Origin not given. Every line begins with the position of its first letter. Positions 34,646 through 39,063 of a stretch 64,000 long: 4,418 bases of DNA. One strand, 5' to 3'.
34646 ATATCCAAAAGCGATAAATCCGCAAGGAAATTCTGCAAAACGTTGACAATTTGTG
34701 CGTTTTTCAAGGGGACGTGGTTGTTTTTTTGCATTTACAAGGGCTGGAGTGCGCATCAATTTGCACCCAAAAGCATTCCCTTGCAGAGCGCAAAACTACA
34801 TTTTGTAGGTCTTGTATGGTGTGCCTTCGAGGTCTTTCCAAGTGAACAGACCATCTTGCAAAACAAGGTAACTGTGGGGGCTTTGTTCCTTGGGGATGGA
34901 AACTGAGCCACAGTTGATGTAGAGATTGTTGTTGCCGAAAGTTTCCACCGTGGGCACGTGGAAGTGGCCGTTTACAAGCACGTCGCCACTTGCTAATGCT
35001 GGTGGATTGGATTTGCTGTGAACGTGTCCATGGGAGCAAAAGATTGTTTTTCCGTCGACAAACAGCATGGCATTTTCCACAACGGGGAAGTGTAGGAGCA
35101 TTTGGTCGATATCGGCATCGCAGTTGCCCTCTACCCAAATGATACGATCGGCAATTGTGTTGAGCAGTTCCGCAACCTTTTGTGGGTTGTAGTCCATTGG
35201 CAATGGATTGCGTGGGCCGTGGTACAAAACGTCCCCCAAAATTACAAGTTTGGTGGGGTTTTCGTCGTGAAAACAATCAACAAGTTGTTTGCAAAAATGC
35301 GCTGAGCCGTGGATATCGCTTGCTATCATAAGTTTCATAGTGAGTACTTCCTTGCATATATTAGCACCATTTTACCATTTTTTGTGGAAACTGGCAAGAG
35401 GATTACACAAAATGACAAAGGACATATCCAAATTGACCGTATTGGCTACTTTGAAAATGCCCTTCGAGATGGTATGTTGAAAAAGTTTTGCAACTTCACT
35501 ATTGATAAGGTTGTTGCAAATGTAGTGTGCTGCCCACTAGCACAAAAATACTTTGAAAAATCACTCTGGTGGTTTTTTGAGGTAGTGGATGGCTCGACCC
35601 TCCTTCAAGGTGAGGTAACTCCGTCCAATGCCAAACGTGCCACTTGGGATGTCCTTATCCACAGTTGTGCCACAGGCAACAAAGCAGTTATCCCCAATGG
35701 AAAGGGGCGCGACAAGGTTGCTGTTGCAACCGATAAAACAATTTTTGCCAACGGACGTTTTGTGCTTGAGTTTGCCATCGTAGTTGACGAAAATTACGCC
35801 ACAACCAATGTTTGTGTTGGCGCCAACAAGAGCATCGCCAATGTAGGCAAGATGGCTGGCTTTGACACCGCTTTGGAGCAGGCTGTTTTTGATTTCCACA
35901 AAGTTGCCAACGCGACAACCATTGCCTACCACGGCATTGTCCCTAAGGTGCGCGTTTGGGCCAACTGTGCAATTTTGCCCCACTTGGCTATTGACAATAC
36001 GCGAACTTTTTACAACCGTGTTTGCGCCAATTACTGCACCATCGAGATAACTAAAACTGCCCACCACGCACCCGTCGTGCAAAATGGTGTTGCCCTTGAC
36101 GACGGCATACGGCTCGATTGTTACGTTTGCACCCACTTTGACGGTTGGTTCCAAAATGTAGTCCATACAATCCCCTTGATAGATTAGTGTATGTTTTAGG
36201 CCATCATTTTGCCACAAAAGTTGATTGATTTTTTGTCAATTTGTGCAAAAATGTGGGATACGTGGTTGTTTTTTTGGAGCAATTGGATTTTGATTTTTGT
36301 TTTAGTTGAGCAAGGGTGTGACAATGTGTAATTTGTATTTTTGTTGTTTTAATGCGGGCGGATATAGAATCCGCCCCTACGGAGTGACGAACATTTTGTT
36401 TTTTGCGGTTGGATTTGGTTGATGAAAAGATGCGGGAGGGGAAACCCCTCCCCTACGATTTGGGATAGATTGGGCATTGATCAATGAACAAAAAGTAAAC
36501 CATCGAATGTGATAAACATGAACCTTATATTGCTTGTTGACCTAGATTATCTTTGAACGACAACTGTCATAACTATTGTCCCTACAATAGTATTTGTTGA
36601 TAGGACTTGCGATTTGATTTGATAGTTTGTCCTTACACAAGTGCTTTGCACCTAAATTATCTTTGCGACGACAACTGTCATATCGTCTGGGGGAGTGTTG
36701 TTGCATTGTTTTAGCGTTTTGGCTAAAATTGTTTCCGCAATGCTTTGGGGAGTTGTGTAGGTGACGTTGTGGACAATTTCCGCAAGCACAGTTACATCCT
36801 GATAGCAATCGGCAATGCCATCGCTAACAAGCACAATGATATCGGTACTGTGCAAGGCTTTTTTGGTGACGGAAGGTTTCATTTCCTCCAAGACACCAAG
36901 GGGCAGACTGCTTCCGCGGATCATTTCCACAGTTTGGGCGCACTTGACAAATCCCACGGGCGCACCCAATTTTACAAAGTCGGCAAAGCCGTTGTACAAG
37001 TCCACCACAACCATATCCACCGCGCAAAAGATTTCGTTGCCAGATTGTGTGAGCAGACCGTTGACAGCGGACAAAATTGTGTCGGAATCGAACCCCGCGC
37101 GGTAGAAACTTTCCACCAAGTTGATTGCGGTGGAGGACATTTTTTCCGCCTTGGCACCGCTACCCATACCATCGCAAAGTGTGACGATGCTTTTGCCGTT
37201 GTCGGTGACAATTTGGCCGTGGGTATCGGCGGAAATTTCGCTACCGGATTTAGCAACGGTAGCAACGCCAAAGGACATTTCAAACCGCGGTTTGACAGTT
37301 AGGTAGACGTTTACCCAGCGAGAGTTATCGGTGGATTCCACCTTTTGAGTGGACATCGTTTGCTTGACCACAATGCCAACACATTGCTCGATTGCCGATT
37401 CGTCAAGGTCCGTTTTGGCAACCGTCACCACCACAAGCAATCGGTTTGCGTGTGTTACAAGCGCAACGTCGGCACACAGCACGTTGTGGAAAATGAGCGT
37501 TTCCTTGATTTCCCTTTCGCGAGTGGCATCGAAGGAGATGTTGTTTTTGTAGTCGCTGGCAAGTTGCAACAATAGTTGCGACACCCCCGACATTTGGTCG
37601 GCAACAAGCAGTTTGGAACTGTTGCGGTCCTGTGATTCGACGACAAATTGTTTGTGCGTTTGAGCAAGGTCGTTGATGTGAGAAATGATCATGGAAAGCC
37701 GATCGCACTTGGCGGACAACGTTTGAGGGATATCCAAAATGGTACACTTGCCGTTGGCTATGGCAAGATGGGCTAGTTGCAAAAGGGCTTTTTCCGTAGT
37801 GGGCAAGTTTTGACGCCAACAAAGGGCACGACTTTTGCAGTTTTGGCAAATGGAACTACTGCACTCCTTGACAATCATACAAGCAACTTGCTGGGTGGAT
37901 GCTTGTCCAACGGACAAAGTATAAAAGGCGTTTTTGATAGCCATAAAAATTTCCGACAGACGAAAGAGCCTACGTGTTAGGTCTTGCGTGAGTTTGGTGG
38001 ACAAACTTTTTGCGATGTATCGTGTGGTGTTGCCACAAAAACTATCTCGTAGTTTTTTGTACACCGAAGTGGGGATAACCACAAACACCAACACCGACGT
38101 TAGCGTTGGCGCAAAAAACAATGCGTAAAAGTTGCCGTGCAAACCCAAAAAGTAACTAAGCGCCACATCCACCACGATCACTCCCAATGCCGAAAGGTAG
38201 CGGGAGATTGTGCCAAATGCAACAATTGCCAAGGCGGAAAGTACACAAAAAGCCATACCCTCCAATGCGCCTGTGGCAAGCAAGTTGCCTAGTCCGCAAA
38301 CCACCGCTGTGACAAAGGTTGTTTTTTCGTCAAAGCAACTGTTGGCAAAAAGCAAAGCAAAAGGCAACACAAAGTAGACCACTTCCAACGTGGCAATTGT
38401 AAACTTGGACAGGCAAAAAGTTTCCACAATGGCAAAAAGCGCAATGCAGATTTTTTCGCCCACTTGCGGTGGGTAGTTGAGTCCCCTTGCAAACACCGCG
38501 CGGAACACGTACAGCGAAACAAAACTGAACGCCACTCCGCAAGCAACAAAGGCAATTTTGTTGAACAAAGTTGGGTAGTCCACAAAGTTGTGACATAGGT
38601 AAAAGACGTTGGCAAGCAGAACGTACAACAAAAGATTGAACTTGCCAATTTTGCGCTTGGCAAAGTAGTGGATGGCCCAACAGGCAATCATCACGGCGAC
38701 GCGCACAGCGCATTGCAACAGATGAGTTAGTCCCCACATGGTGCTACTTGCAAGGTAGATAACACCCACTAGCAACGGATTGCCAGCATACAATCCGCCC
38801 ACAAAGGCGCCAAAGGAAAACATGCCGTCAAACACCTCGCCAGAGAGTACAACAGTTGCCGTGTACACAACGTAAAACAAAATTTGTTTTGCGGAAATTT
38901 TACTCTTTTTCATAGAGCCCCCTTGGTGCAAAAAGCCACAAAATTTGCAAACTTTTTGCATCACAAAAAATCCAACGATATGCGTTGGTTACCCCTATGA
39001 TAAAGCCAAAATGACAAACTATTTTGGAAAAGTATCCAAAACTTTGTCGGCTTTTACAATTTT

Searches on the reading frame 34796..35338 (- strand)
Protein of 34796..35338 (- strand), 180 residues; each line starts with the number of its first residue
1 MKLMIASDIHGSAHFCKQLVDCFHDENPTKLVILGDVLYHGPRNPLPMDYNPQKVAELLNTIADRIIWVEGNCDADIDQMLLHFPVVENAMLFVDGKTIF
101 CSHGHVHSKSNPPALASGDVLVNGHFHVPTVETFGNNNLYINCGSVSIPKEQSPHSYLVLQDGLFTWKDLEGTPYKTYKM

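Call 25: search_protein_families(library=pfam, proteins=[window:34796-35338:-])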
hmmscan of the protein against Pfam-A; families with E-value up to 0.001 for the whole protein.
window:34796-35338:- (180 aa): 2 families
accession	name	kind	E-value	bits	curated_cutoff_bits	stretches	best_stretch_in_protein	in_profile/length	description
PF12850.12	Metallophos_2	-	5.3e-19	69.2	27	1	1-160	1-149/154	Calcineurin-like phosphoesterase superfamily domain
PF00149.33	Metallophos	-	3.5e-10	41.1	21.5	1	1-106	1-117/191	Calcineurin-like phosphoesterase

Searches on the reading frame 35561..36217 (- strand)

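Call 25: search_protein_families(library=pfam, proteins=[window:35561-36217:-])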
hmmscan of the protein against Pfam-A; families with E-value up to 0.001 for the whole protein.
window:35561-36217:- (218 aa): 7 families
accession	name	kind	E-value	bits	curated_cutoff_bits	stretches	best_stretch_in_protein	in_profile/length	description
PF00132.30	Hexapep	-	7.8e-29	98.6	27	3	76-111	1-36/36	Bacterial transferase hexapeptide (six repeats)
PF25084.1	LbH_EIF2B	-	4e-14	52.9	54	1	76-141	21-85/105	EIF2B subunit epsilon LbH domain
PF14602.12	Hexapep_2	-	1.6e-09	37.8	27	1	154-188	2-34/34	Hexapeptide repeat of succinyl-transferase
PF25087.1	GMPPB_C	-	1.7e-06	28.1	39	0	77-115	11-49/110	GMPPB C-terminal domain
PF24894.1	Hexapep_GlmU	-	7.9e-06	26.4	23.3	1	61-127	19-84/104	GlmU-like, C-terminal hexapeptide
PF25247.1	LbH_GLGC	-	0.0001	22.7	27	0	58-152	13-108/135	GLGC left-handed parallel beta-helix domain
PF16314.11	DUF4954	-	0.00013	21.3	26.2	0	62-138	175-255/433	Domain of unknown function (DUF4954)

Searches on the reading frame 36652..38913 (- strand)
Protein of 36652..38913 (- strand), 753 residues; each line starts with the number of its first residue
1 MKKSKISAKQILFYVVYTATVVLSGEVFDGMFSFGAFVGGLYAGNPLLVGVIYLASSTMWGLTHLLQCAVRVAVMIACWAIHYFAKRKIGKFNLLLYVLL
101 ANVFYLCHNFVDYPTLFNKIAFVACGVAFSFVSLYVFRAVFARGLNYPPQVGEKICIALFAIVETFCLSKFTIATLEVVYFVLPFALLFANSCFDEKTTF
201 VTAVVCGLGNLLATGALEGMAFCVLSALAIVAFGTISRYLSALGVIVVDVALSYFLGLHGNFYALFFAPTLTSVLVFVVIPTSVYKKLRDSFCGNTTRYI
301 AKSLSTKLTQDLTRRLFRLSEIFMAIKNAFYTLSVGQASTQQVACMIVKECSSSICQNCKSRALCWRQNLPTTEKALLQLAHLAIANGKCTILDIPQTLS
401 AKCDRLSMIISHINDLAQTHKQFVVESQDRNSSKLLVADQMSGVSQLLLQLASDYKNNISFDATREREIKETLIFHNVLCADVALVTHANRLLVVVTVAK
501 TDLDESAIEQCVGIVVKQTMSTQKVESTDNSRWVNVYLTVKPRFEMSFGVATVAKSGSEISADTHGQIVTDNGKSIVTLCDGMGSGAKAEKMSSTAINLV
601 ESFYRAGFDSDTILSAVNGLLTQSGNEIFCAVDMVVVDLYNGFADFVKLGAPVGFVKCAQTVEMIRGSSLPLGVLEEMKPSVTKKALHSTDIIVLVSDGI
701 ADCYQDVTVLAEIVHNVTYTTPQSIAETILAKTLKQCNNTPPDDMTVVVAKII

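Call 25: search_protein_families(library=pfam, proteins=[window:36652-38913:-])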
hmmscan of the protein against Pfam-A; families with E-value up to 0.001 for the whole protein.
window:36652-38913:- (753 aa): 2 families
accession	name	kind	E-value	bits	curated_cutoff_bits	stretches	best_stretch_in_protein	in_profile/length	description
PF07228.17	SpoIIE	-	2.2e-27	96.7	25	1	572-752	2-191/192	Stage II sporulation protein E (SpoIIE)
PF19732.4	SpoIIE_N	-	5.1e-22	78.6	27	1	51-558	84-603/605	Stage II sporulation protein E N-terminal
